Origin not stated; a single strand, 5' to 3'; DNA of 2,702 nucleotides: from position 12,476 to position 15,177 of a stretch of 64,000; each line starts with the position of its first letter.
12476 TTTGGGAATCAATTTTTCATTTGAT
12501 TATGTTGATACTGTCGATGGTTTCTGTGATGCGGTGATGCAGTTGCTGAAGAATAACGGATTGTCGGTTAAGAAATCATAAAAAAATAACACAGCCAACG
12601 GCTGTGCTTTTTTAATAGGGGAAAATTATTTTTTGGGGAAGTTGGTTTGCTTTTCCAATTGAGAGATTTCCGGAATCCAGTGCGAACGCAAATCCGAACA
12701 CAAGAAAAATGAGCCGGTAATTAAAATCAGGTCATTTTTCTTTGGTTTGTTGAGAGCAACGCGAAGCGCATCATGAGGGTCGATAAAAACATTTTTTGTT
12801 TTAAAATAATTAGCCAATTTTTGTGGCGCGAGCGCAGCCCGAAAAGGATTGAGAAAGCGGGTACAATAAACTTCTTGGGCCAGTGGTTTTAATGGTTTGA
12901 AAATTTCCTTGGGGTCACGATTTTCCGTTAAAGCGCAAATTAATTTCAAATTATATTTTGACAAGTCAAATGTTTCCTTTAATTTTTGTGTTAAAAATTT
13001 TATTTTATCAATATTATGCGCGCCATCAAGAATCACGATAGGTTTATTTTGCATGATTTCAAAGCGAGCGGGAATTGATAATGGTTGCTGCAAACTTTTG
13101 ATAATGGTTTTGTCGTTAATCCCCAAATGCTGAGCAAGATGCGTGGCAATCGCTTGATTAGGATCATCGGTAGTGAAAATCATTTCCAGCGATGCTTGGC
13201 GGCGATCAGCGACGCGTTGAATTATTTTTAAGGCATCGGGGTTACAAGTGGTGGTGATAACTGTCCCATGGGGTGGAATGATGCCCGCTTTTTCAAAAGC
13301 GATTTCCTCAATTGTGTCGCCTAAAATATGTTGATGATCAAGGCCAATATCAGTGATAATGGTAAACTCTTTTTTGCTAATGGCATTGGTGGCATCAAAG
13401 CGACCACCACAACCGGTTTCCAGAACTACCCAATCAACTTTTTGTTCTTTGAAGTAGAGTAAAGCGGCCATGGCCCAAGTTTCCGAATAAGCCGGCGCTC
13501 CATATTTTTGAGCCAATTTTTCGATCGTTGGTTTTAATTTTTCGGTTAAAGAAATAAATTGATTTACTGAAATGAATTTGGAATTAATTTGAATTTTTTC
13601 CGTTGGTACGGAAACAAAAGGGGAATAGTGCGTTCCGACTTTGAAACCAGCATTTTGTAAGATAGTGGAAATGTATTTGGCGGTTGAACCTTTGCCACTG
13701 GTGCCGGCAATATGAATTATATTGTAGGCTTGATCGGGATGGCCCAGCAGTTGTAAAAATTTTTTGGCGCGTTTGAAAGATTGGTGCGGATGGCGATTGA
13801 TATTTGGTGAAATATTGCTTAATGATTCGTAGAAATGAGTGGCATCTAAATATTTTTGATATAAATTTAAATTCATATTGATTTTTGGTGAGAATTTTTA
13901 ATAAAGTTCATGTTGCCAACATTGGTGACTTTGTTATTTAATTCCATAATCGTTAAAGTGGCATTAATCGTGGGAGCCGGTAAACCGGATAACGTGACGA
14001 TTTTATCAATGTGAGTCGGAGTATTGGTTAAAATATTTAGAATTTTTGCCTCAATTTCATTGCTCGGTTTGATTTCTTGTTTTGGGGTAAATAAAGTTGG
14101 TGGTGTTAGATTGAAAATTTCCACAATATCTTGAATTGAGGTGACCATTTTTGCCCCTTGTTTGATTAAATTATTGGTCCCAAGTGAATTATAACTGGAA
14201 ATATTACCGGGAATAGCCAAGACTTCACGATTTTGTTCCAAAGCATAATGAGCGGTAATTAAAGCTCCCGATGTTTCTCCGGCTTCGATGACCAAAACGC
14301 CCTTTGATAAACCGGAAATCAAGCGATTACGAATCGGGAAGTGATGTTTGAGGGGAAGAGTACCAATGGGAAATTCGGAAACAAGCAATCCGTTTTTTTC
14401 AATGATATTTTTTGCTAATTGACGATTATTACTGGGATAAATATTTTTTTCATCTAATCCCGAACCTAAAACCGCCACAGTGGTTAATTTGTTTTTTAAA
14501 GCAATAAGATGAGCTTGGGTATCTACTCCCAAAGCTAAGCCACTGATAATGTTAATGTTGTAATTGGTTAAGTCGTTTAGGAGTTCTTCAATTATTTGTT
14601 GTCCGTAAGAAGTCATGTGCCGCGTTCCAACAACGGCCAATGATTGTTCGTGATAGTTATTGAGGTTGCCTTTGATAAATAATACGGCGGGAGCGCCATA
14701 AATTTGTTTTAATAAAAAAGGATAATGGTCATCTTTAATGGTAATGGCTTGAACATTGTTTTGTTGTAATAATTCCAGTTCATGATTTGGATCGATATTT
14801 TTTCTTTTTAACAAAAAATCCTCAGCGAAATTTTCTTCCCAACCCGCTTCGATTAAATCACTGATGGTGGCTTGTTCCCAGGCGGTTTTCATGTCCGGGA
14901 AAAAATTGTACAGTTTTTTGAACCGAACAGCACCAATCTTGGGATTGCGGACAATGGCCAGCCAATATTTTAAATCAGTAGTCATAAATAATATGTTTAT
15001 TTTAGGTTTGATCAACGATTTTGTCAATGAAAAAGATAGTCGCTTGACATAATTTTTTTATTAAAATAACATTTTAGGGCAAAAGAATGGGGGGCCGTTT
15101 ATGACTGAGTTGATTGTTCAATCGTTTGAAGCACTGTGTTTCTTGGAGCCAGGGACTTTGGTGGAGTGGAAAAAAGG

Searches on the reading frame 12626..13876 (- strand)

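Call 12: search_protein_families(library=pfam, proteins=[window:12626-13876:-], max_evalue=0.001)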
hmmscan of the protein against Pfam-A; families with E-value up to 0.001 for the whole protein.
window:12626-13876:- (416 aa): 2 families
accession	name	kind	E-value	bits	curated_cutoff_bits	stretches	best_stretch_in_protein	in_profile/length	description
PF02875.26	Mur_ligase_C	-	8.5e-14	52.9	28.4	1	271-390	2-127/127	Mur ligase, glutamate ligase domain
PF08245.18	Mur_ligase_M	-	4.9e-07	30.3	24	1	56-223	1-136/200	Mur ligase middle domain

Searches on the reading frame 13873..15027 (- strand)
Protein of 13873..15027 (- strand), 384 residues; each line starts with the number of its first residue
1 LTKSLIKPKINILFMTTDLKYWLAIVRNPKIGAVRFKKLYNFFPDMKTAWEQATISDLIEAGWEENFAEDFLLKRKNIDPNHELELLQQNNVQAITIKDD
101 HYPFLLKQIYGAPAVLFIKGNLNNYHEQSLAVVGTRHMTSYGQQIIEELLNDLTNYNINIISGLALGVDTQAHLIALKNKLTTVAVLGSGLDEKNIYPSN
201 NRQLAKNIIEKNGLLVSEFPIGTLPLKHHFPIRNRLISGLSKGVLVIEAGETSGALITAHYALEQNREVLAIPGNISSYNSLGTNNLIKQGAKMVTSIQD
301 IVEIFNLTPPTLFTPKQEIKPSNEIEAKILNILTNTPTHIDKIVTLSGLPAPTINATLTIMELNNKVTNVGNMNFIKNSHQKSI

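Call 12: search_protein_families(library=pfam, proteins=[window:13873-15027:-], max_evalue=0.001)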
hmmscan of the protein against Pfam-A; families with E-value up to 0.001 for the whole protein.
window:13873-15027:- (384 aa): 2 families
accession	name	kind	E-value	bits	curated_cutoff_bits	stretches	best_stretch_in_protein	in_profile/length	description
PF02481.21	DNA_processg_A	-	2.5e-79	265.8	29.6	1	87-296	2-211/212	DNA recombination-mediator protein A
PF17782.7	DprA_WH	-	2.6e-11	43.8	22.9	1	315-369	3-57/61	DprA winged helix domain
